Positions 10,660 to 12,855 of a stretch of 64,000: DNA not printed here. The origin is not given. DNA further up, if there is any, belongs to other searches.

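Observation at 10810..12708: Single-polypeptide T6SS sheath: an apparent natural TssB-TssC (VipA-VipB) fusion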

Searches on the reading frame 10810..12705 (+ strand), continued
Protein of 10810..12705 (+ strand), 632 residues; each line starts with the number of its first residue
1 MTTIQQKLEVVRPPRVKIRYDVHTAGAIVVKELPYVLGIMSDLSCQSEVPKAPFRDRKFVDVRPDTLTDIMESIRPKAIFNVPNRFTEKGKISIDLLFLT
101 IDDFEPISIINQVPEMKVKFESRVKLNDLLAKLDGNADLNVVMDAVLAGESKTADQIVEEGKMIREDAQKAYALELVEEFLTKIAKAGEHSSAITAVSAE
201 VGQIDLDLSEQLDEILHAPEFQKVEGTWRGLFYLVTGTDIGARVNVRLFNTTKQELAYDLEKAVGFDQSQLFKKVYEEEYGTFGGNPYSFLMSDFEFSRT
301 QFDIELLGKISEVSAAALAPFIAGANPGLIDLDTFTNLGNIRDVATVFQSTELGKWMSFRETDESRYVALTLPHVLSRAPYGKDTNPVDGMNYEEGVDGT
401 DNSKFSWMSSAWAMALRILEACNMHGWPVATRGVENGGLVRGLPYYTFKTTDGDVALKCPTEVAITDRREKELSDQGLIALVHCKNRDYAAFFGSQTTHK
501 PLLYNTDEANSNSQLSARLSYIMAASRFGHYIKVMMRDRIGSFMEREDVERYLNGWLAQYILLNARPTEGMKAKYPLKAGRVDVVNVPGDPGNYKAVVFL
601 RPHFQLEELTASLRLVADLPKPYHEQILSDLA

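Call 28: find_encoding_contigs(protein=P0119, flank=6000, max_places=1)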
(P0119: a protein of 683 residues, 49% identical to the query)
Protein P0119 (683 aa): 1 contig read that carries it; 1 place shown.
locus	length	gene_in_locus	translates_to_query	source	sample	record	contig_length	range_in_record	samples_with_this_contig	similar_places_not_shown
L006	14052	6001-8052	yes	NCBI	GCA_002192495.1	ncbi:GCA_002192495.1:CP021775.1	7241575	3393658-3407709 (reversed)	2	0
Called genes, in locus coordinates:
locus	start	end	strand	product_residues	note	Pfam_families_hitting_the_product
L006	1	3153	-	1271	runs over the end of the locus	PF14331:IcmF-related_N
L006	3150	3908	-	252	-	PF09850:DotU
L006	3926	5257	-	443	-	PF05936:T6SS_VasE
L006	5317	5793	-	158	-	-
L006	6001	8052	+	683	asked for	PF05591:T6SS_VipA, PF05943:VipB, PF18945:VipB_2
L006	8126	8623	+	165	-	PF05638:T6SS_HCP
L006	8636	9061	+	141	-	PF04965:GPW_gp25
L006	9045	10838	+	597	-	PF05947:T6SS_TssF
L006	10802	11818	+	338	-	PF06996:T6SS_TssG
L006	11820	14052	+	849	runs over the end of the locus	PF02861:Clp_N, PF13191:AAA_16 (weak), PF13401:AAA_22 (faint), PF00004:AAA, PF17871:AAA_lid_9, PF07724:AAA_2, PF00004:AAA (weak), PF07728:AAA_5, +2 more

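Call 32: search_protein_representatives(protein=window:10810-12705:+)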
Query: 632 residues. Proteins with E-value up to 0.001 (for the whole library): 8269; up to 1e-10: 5480; up to 1e-30: 1908. The best 150 are listed.
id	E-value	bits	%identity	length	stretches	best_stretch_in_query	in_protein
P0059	2.8e-213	726.0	54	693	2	153-622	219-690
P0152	3.4e-208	709.2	52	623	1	16-620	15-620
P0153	5.2e-177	606.3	47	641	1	5-621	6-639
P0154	1.2e-176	605.1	47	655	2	148-622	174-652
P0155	7.1e-174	595.9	57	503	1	151-622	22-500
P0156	2.4e-172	590.9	48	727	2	159-620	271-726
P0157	4.5e-172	590.0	49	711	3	399-620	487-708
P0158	1.7e-171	588.0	49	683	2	201-621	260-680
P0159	1.5e-167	575.1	49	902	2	187-620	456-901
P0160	1.7e-166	571.5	46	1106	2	195-621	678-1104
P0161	9.6e-166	569.1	46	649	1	4-621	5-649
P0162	4.6e-165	566.8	54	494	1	148-622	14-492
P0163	3.7e-164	563.8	47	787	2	196-620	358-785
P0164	2.1e-162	558.0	47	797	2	193-621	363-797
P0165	4.0e-161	553.8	46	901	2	192-620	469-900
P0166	6.5e-160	549.8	45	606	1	3-621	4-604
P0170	2.4e-156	538.0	44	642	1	10-621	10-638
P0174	5.2e-153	527.0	42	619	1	3-622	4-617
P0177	1.9e-150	518.5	43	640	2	145-621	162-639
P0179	1.5e-147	509.0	44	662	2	195-622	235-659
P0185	2.6e-144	498.3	44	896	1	6-620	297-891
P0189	3.4e-140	484.7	44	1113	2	210-622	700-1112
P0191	3.8e-137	474.6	38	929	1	4-621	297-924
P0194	6.1e-137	473.9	38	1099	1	11-623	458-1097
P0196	3.2e-136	471.5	38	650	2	153-623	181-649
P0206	1.8e-132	459.2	37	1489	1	11-621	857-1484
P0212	3.8e-131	454.8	40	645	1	14-619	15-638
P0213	7.8e-131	453.8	41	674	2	168-609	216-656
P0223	1.6e-126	439.5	39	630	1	11-623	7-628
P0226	9.6e-125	433.7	34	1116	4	13-617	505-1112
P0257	3.9e-116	405.2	37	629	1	3-621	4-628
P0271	2.4e-113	396.0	34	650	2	155-615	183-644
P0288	7.0e-109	381.3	36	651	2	142-619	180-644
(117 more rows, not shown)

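Call 35: list_cluster_members(proteins=[P0152, P0153, P0161, P0166, P0174, P0185, P0160, P0159, P0226, P0155])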
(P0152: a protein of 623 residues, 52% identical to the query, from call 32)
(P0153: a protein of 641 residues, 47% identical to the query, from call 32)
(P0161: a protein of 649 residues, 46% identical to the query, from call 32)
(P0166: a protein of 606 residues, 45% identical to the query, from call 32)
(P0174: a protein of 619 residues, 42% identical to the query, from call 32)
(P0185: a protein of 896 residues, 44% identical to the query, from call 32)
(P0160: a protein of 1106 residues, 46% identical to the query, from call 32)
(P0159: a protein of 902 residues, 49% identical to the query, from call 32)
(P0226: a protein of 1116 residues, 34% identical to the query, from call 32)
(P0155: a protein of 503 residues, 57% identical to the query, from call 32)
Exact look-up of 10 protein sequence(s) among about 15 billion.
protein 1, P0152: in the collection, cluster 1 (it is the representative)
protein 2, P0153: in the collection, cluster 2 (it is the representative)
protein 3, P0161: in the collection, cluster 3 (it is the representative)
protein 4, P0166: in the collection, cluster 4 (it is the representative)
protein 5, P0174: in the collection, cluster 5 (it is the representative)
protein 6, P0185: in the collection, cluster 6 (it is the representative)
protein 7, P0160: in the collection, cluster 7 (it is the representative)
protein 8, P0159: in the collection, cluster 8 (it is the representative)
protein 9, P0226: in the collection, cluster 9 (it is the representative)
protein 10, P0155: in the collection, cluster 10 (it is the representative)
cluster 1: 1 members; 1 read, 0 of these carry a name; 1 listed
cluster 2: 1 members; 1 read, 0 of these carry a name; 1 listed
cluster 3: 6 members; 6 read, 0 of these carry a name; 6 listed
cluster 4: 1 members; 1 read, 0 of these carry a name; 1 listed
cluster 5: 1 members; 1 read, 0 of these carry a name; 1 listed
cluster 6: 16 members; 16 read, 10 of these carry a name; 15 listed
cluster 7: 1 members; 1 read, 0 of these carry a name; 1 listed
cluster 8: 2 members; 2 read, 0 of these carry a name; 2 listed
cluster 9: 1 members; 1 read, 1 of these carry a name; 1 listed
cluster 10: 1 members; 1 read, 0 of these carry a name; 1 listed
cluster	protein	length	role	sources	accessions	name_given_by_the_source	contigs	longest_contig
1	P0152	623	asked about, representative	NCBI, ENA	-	-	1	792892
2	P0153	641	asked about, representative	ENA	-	-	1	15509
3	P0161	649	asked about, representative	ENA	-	-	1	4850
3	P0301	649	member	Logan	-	-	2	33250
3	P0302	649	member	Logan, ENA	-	-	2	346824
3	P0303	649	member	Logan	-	-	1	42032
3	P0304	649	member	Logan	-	-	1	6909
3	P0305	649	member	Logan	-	-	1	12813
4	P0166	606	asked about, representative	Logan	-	-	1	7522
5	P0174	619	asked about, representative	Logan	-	-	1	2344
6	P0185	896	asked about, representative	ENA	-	-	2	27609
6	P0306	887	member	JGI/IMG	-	type VI secretion system protein ImpC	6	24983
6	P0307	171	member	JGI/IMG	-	type VI secretion system protein ImpC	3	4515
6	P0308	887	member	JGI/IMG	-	type VI secretion system protein ImpC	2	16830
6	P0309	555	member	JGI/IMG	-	type VI secretion system protein ImpC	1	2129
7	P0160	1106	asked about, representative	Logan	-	-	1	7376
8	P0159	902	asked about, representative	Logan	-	-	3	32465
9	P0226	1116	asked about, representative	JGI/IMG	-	type VI secretion system protein ImpC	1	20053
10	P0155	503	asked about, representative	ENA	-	-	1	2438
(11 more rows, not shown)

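Call 36: search_protein_families(library=pfam, proteins=[P0185, P0191, P0160, P0194, P0206, P0226, P0159, P0165, P0189], max_evalue=0.001)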
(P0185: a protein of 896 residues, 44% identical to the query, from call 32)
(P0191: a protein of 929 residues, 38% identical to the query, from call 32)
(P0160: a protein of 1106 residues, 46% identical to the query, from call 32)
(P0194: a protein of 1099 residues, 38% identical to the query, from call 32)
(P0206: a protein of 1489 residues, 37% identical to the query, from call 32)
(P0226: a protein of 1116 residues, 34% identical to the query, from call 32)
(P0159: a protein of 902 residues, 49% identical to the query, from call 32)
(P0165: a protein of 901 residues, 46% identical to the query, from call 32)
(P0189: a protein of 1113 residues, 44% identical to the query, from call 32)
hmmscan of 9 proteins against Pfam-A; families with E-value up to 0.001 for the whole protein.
P0185 (896 aa): 3 families
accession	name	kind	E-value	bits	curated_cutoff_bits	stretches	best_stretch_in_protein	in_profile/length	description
PF05943.17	VipB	-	4e-116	387.7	27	1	471-770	2-301/301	EvpB/VC_A0108, tail sheath N-terminal domain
PF18945.5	VipB_2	-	2.8e-37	127.8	27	1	779-888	1-110/112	EvpB/VC_A0108, tail sheath gpW/gp25-like domain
PF05591.17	T6SS_VipA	-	2.5e-36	125.2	24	1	300-448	2-150/155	Type VI secretion system, VipA, VC_A0107 or Hcp2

P0191 (929 aa): 3 families
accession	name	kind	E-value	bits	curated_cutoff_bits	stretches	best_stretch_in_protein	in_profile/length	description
PF05943.17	VipB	-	1.2e-112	376.3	27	1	502-802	2-301/301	EvpB/VC_A0108, tail sheath N-terminal domain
PF05591.17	T6SS_VipA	-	5e-38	130.8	24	1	302-440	2-141/155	Type VI secretion system, VipA, VC_A0107 or Hcp2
PF18945.5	VipB_2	-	4.6e-33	114.2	27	1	812-921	2-111/112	EvpB/VC_A0108, tail sheath gpW/gp25-like domain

P0160 (1106 aa): 4 families
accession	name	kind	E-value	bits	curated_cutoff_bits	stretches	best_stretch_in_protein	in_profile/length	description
PF05943.17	VipB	-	7.5e-131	436.1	27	1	682-981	2-300/301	EvpB/VC_A0108, tail sheath N-terminal domain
PF05591.17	T6SS_VipA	-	1.4e-41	142.3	24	1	457-608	2-152/155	Type VI secretion system, VipA, VC_A0107 or Hcp2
PF18945.5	VipB_2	-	5.5e-40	136.5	27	1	991-1101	1-111/112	EvpB/VC_A0108, tail sheath gpW/gp25-like domain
PF13676.11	TIR_2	-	0.00085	20.2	28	0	303-407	13-107/122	TIR domain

P0194 (1099 aa): 3 families
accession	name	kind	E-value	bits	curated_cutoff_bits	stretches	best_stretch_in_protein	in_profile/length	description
PF05943.17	VipB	-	5.6e-118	393.8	27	1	671-972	3-301/301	EvpB/VC_A0108, tail sheath N-terminal domain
PF05591.17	T6SS_VipA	-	2.9e-38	131.5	24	1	456-596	2-143/155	Type VI secretion system, VipA, VC_A0107 or Hcp2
PF18945.5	VipB_2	-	3.7e-37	127.4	27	1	982-1089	2-108/112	EvpB/VC_A0108, tail sheath gpW/gp25-like domain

P0206 (1489 aa): 4 families
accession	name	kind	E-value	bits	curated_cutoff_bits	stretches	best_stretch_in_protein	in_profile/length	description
PF05943.17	VipB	-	4.3e-115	384.4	27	1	1059-1361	2-301/301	EvpB/VC_A0108, tail sheath N-terminal domain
PF05591.17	T6SS_VipA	-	2.3e-42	144.9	24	1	855-1003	2-152/155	Type VI secretion system, VipA, VC_A0107 or Hcp2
PF18945.5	VipB_2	-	4.8e-39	133.5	27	1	1371-1482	2-112/112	EvpB/VC_A0108, tail sheath gpW/gp25-like domain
PF03781.23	FGE-sulfatase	-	9.9e-18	65.1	23.3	1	670-831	85-253/255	Sulfatase-modifying factor enzyme 1-like domain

P0226 (1116 aa): 3 families
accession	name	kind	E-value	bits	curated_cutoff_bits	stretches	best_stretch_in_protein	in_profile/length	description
PF05943.17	VipB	-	5.1e-132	439.9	27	2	699-996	2-300/301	EvpB/VC_A0108, tail sheath N-terminal domain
PF05591.17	T6SS_VipA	-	6e-57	192.2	24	2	504-643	5-149/155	Type VI secretion system, VipA, VC_A0107 or Hcp2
PF18945.5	VipB_2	-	1.9e-28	99.4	27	2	1007-1111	2-109/112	EvpB/VC_A0108, tail sheath gpW/gp25-like domain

P0159 (902 aa): 3 families
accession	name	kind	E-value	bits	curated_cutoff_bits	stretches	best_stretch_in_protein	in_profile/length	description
PF05943.17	VipB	-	2.1e-116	388.7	27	1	467-779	1-300/301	EvpB/VC_A0108, tail sheath N-terminal domain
PF18945.5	VipB_2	-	6.5e-42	142.7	27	1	790-900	2-112/112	EvpB/VC_A0108, tail sheath gpW/gp25-like domain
PF05591.17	T6SS_VipA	-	3.2e-33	115.2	24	1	11-149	3-142/155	Type VI secretion system, VipA, VC_A0107 or Hcp2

P0165 (901 aa): 3 families
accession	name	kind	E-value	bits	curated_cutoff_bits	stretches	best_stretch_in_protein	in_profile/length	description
PF05943.17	VipB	-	1.1e-115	386.3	27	1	475-778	1-300/301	EvpB/VC_A0108, tail sheath N-terminal domain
PF18945.5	VipB_2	-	7.9e-44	148.9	27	1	789-899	2-112/112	EvpB/VC_A0108, tail sheath gpW/gp25-like domain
PF05591.17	T6SS_VipA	-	3.4e-32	111.8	24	1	10-156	2-143/155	Type VI secretion system, VipA, VC_A0107 or Hcp2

P0189 (1113 aa): 4 families
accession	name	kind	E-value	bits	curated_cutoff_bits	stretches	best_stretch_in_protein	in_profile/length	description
PF05943.17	VipB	-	5.8e-114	380.6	27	1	700-989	13-301/301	EvpB/VC_A0108, tail sheath N-terminal domain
PF18945.5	VipB_2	-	3e-33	114.8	27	1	999-1109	2-112/112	EvpB/VC_A0108, tail sheath gpW/gp25-like domain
PF05591.17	T6SS_VipA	-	5.8e-28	98.1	24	1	590-698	2-111/155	Type VI secretion system, VipA, VC_A0107 or Hcp2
PF05762.20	VWA_CoxE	-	0.00011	22.1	26.4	0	233-298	141-207/222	VWA domain containing CoxE-like protein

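Call 39: find_related_loci(query=A1, collection=genome_contigs, flank=10000)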
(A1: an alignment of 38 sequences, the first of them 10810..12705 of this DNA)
Query A1 (632 aa) in genome_contigs; peptide patterns used: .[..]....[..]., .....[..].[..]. (x = any residue, [..] = any of these).
599 stretches matched a pattern (row limit reached: there are more); 585 encode a relative of the query (tblastn E <= 1e-3); the best 80 are kept; 80 distinct loci.
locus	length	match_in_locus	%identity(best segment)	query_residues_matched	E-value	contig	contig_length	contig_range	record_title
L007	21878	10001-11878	60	2-622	0e+0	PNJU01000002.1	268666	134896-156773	MAG: Candidatus Puniceispirillum sp. isolate WM.011 WM_1000002_268666, whole genome shotgun sequence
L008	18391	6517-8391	61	3-622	0e+0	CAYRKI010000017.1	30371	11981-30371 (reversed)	MAG TPA_asm: uncultured Thiotrichales bacterium isolate SRP290908_co2_310 genome assembly, contig: NODE_1854_length_3037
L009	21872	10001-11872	59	3-621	0e+0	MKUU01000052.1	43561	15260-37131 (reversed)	MAG: Caedibacter sp. 38-128 SCNpilot_expt_500_p_scaffold_718, whole genome shotgun sequence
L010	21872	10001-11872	59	3-621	0e+0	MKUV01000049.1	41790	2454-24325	MAG: Caedibacter sp. 37-49 SCNpilot_expt_500_p_scaffold_510, whole genome shotgun sequence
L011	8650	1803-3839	53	3-620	0e+0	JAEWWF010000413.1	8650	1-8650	MAG: Proteobacteria bacterium isolate OH_SDB_89 k127_1151673, whole genome shotgun sequence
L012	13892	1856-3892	52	3-620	0e+0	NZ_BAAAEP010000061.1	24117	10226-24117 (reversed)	Caenispirillum bisanense strain JCM 14346 sequence061, whole genome shotgun sequence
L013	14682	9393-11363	51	5-622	0e+0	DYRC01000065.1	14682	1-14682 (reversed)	MAG TPA_asm: Desulfonema limicola isolate SulCav_GS10_10_45_377 SulCav_GS10_10_6319_length_14682_cov_210_578177, whole g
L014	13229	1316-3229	51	3-620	0e+0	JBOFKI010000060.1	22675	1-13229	MAG: Alphaproteobacteria bacterium isolate WFFMC_MAG_370 k139_47555_flag=0_multi=9.9840_len=22675, whole genome shotgun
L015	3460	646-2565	50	3-622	0e+0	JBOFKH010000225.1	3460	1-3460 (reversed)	MAG: Alphaproteobacteria bacterium isolate WFFMC_MAG_371 k139_16698_flag=1_multi=5.0000_len=3460, whole genome shotgun s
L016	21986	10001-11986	51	3-619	0e+0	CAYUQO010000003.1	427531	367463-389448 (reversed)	MAG TPA_asm: uncultured Bordetella sp. isolate SRP272529_co2_122 genome assembly, contig: NODE_5_length_427531_cov_10.44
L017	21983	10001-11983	48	3-622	0e+0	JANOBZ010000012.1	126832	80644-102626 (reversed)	MAG: Acidobacteriota bacterium isolate VAR_17_metabat_90 VAR_17_k141_1424105, whole genome shotgun sequence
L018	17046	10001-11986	48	3-622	0e+0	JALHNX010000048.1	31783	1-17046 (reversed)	MAG: Pyrinomonadaceae bacterium isolate Bin_76_1 c_000000006312, whole genome shotgun sequence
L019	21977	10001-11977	48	3-622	0e+0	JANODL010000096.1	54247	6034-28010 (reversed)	MAG: Acidobacteriota bacterium isolate VAR_17_metabat_128 VAR_17_k141_2560454, whole genome shotgun sequence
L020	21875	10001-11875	61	3-622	0e+0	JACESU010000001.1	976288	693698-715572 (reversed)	MAG: Alphaproteobacteria bacterium isolate MCMED-G24 Alphaproteobacteria-MCMED-G24-C1, whole genome shotgun sequence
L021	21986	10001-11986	47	3-622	0e+0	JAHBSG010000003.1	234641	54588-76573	MAG: Acidobacteria bacterium isolate ACE_ACI2 ACI2_3, whole genome shotgun sequence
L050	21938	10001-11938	49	1-620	0e+0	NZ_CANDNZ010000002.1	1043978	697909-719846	Thalassomonas sp. RHCl1 NODE_2_length_1043978_cov_97.9748, whole genome shotgun sequence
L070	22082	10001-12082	45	2-620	0e+0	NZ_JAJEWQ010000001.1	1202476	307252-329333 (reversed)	Planctobacterium marinum strain K7 NODE_1_length_1202476_cov_23.689104, whole genome shotgun sequence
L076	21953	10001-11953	47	3-620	0e+0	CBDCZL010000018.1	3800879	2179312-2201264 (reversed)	MAG: Woeseiaceae bacterium isolate 375b4f9d-05c5-45ed-bf08-a9dbfe7edb42 genome assembly, contig: contig_18, whole genome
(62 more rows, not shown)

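Call 46: predict_structure(alignment_id=A1)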
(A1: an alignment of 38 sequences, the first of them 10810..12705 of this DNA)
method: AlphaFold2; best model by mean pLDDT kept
length: 632 residues; sequences in the alignment: 38
mean_pLDDT: 82.4   pTM: 0.82
mean pLDDT of the five models: 82.4, 81.5, 79.4, 76.8, 74.1
residues with pLDDT >= 90: 279; 70-90: 259; 50-70: 33; < 50: 61
segments of 3 or more residues with pLDDT < 50: 1-29, 281-284, 605-632
pLDDT, mean of each block of 10 residues (from residue 1): 42 33 37 85 90 91 93 95 92 96 96 96 94 90 89 90 88 93 81 89 94 96 96 93 90 94 82 76 68 95 94 91 95 88 86 88 92 93 89 86 91 94 80 72 79 78 88 91 84 85 77 77 83 73 78 86 76 77 82 76 50 32 42 43
secondary structure, 60 per line:
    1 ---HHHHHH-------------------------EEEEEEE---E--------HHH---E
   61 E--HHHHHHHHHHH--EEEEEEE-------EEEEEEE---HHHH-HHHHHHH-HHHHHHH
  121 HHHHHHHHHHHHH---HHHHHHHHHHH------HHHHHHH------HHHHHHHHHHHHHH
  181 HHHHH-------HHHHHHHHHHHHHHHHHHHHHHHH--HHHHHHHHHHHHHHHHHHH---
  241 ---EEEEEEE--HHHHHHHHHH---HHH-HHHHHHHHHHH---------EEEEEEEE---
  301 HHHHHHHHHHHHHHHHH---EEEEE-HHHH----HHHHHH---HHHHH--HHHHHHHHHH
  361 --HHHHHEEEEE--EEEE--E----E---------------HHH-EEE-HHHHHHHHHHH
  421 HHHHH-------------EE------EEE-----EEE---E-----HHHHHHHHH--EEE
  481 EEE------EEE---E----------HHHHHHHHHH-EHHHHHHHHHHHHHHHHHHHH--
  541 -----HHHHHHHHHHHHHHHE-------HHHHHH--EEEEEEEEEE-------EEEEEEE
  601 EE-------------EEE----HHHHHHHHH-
elements in order: H4-9 E35-41 H64-74 E77-83 E91-97 H101-104 H106-112 H114-133 H137-147 H154-160 H167-185 H193-216 H219-237 E244-250 H253-262 H270-280 E290-297 H301-317 E321-325 H327-330 H335-340 H344-348 H351-360 H363-367 E368-372 E375-378 E406-408 H410-425 E447-449 E455-457 H467-475 E478-483 E490-492 H507-516 H519-538 H546-560 H569-574 E577-586 E594-602 E616-618 H623-631
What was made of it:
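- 10810..12708 (+): tssBC: a single 632-codon gene encoding a fused T6SS contractile-sheath protomer. AF2 model pTM 0.82 (call 46).
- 10822..11271 (+): TssB (VipA) module, residues 5-154. It includes the conserved N-terminal region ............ Residues 1-29 have low pLDDT in the monomer model (call 46).
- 11251..11298 (+): Junction, residues 148-163. A short loop (GESKTA) follows the last TssB helix and leads straight into the helix that aligns with the ClpV-docking helix of TssC. That helix reads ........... here, against the LLDEIM/LLDxI consensus. Block-mean pLDDT across residues 131-220 is 81-96, with helices 137-147 and 154-160 (call 46).
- On T6SS sheath protomer (structure): AF2 pTM 0.82 (call 46).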
